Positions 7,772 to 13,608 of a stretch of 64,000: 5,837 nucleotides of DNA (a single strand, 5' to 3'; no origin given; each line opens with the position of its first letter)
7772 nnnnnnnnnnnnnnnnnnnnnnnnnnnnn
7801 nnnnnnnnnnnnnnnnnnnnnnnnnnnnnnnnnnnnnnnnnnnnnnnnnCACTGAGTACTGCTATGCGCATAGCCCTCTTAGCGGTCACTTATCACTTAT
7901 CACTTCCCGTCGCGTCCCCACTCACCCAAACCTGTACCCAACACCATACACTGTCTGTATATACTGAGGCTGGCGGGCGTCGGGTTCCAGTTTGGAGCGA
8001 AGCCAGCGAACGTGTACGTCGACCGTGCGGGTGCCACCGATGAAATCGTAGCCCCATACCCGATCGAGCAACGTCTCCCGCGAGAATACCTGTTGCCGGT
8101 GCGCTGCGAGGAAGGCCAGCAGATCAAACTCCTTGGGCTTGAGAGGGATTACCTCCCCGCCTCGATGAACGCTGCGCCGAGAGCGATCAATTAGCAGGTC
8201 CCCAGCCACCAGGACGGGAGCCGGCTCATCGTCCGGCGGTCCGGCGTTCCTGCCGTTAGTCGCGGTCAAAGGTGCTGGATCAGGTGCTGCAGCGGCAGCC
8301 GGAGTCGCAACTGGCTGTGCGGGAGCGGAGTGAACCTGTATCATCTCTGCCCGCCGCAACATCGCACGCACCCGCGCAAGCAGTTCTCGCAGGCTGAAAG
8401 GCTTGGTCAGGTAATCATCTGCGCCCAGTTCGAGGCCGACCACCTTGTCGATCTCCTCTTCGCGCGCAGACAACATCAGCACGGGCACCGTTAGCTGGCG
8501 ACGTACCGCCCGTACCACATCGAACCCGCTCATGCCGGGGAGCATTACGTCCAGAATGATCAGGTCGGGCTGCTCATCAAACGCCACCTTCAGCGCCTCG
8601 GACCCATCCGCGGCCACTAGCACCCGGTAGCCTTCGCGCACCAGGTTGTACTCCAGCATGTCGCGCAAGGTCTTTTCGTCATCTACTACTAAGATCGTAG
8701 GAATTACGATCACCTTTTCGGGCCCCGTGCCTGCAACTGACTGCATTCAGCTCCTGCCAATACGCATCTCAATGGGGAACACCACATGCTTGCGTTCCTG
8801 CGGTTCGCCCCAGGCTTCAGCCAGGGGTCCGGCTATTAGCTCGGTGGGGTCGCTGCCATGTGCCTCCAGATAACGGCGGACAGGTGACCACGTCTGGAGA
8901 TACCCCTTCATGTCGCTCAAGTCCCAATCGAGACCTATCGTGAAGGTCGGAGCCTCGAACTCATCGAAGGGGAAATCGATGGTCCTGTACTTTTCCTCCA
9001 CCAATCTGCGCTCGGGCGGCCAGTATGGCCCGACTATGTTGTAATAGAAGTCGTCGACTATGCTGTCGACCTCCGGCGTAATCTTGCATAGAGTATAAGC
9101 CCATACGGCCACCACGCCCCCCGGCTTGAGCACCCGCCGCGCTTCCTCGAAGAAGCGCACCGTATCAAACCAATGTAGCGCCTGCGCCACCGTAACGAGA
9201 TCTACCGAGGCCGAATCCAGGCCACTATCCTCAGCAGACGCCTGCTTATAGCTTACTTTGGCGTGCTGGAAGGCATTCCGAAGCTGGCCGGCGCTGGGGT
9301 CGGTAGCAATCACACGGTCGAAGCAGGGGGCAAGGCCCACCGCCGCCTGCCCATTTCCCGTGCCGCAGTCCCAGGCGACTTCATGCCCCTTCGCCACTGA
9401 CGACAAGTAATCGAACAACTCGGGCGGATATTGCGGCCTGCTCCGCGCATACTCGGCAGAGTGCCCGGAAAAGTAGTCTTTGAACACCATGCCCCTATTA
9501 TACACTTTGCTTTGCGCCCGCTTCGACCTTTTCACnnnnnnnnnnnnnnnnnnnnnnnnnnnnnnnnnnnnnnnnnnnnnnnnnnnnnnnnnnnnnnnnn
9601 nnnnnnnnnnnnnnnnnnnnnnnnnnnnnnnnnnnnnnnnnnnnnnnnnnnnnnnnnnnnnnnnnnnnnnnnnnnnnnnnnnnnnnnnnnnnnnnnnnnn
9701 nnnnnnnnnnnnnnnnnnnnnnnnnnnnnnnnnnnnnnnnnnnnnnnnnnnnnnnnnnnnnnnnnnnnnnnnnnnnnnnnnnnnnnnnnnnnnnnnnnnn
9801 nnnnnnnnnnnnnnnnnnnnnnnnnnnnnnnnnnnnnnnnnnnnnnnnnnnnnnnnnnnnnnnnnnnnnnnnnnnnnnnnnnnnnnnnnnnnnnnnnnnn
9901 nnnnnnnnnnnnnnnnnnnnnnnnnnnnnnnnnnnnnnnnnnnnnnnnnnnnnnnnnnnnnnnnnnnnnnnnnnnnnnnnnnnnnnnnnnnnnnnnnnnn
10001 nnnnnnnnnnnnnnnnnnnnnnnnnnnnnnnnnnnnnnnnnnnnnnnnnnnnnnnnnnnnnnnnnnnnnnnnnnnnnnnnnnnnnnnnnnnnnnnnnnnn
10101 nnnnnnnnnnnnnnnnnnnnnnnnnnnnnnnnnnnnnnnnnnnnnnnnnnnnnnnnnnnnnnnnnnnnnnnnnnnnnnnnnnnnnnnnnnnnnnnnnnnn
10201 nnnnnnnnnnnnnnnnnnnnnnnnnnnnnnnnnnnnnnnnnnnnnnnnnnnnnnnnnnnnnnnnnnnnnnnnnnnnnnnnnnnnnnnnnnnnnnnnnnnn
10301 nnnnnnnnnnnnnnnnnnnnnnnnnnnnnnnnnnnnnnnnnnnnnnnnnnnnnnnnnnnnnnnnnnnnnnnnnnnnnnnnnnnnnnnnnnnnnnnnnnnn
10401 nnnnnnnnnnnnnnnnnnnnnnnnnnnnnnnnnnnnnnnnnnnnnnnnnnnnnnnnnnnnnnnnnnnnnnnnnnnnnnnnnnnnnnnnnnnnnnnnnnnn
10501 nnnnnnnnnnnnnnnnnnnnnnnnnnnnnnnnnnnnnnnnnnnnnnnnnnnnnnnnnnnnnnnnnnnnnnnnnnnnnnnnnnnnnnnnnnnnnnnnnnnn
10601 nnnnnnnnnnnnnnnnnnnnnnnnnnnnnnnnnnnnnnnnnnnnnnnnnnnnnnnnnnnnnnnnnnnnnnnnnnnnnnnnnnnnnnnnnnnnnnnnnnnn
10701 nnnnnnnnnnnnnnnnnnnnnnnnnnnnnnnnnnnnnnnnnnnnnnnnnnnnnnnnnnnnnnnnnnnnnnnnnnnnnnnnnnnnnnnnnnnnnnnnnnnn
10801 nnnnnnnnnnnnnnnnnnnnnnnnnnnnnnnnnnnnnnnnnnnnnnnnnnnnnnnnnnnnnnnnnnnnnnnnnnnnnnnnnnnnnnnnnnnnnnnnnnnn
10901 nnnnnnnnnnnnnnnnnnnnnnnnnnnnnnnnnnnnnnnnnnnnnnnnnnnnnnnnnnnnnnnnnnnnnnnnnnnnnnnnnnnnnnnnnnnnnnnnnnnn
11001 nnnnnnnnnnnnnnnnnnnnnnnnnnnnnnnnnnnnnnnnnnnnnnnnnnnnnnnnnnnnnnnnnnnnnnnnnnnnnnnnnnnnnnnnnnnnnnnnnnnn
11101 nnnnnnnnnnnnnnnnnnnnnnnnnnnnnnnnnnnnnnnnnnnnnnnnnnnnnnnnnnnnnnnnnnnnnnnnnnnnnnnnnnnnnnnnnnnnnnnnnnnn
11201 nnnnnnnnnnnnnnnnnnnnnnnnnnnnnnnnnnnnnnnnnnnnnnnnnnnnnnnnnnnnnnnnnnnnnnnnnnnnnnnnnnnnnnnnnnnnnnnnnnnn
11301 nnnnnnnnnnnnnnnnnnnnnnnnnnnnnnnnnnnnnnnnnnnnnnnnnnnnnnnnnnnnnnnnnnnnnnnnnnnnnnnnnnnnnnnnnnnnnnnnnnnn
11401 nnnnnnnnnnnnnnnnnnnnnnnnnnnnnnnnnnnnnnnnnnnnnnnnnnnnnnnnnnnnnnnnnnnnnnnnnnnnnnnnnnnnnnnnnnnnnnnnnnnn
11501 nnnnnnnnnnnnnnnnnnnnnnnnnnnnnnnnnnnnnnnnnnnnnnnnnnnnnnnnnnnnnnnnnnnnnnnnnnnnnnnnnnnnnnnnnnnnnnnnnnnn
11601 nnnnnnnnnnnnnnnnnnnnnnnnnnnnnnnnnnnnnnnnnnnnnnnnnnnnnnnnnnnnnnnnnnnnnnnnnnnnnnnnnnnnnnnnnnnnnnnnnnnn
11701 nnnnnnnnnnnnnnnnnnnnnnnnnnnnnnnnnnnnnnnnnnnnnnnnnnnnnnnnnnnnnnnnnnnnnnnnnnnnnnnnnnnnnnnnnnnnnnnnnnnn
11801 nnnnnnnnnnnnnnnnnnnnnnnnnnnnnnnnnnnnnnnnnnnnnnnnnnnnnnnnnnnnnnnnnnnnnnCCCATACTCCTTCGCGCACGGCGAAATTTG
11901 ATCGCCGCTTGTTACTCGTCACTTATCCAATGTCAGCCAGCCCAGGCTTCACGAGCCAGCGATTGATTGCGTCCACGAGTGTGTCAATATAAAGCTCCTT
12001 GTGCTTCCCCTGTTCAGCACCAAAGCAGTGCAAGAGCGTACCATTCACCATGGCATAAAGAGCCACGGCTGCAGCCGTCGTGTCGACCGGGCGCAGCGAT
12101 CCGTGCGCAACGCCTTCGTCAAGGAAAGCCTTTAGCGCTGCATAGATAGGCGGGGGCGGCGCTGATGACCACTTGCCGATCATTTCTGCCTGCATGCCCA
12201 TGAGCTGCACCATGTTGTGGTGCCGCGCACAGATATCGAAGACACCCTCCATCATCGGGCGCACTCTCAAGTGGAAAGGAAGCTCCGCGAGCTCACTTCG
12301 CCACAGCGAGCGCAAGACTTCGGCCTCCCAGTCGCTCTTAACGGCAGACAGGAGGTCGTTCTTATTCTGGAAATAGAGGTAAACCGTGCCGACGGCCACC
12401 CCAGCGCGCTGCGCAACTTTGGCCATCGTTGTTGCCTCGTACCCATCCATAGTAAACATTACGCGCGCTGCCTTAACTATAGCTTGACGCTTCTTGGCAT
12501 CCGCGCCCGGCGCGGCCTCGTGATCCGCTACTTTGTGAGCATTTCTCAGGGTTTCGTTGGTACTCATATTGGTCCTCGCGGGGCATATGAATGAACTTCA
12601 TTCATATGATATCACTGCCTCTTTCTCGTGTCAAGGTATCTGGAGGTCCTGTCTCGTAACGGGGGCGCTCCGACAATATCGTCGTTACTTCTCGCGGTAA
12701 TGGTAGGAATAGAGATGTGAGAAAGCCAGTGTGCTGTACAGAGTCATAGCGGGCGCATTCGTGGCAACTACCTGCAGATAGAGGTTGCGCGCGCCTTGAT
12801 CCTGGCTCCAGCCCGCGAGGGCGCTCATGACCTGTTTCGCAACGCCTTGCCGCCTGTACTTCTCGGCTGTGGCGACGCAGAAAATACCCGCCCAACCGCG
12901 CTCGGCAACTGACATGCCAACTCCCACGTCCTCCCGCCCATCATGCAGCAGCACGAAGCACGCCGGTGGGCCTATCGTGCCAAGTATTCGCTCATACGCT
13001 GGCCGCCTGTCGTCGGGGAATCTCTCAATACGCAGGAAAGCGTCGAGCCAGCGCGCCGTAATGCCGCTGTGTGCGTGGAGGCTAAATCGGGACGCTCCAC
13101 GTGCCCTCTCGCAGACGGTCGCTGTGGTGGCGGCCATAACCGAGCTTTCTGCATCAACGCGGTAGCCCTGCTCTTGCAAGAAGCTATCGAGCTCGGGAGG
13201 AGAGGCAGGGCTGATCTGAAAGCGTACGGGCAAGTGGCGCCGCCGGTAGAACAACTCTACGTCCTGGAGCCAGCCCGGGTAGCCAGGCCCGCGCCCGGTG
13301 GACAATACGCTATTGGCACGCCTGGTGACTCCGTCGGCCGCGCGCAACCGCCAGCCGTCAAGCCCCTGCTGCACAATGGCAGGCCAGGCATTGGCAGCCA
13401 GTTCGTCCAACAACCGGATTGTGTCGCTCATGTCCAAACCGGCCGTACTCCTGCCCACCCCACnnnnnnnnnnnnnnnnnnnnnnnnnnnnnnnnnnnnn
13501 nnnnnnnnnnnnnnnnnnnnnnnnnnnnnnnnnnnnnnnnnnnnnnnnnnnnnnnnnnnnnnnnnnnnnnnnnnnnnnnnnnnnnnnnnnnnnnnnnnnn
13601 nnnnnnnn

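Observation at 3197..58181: Dispersed family of heptad-phased (7, 14 and 35 bp) intergenic repeats, reminiscent of cyanobacterial STRR elements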

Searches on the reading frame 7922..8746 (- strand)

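Call 34: search_protein_families(library=pfam, proteins=[window:7922-8746:-], max_evalue=0.00001)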
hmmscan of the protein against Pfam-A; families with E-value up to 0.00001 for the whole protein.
window:7922-8746:- (274 aa): 2 families
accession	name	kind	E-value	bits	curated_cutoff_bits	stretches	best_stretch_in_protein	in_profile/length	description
PF00486.34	Trans_reg_C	-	1.6e-30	105.4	26.2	1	197-273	1-77/77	Transcriptional regulatory protein, C terminal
PF00072.30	Response_reg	-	2e-29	102.4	30.2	1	18-127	1-111/111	Response regulator receiver domain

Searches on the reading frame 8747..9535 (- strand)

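Call 34: search_protein_families(library=pfam, proteins=[window:8747-9535:-], max_evalue=0.00001)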
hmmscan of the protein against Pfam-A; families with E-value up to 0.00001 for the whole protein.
window:8747-9535:- (262 aa): 4 families
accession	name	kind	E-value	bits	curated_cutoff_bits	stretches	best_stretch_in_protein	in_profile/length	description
PF08241.18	Methyltransf_11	-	2.4e-18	67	21.2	1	56-143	2-94/95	Methyltransferase domain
PF13649.12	Methyltransf_25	-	2.9e-15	57.1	27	1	56-140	3-97/97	Methyltransferase domain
PF08242.18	Methyltransf_12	-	2.3e-10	41.5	30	1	56-142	2-98/98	Methyltransferase domain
PF13847.12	Methyltransf_31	-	3.5e-07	30.5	27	1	51-144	4-109/145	Methyltransferase domain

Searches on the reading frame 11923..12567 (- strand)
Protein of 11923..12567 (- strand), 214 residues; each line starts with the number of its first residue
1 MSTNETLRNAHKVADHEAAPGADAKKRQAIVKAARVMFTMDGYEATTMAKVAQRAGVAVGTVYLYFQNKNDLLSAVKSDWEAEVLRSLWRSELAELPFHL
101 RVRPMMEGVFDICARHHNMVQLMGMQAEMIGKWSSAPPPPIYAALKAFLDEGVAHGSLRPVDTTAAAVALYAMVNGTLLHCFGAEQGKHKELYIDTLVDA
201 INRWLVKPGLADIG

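Call 34: search_protein_families(library=pfam, proteins=[window:11923-12567:-], max_evalue=0.00001)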
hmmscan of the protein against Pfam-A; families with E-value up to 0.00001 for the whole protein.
window:11923-12567:- (214 aa): 1 family
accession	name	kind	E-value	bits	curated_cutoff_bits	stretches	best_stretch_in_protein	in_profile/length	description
PF00440.29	TetR_N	-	5.2e-16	58.6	24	1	30-76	1-47/47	Bacterial regulatory proteins, tetR family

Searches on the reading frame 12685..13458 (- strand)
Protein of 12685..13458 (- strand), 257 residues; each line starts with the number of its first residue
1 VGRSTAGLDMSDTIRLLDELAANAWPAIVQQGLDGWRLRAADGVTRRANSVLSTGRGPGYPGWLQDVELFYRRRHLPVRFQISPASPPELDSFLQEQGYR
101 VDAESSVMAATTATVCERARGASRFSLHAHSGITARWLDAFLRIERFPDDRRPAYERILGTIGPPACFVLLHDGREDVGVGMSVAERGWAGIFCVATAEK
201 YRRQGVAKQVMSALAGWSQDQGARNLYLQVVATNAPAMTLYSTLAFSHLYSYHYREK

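Call 34: search_protein_families(library=pfam, proteins=[window:12685-13458:-], max_evalue=0.00001)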
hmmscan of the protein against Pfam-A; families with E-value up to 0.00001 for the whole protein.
window:12685-13458:- (257 aa): 3 families
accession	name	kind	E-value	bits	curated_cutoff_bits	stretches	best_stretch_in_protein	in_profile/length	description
PF24553.2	Rv0428c_C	-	7.5e-24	85.1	27.2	1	13-254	3-223/224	Probable histone acetyltransferase Rv0428c C-terminal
PF00583.31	Acetyltransf_1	-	2e-12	47.9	20.7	1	147-246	14-116/116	Acetyltransferase (GNAT) family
PF13508.13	Acetyltransf_7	-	3.4e-07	31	27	1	167-246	5-82/84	Acetyltransferase (GNAT) domain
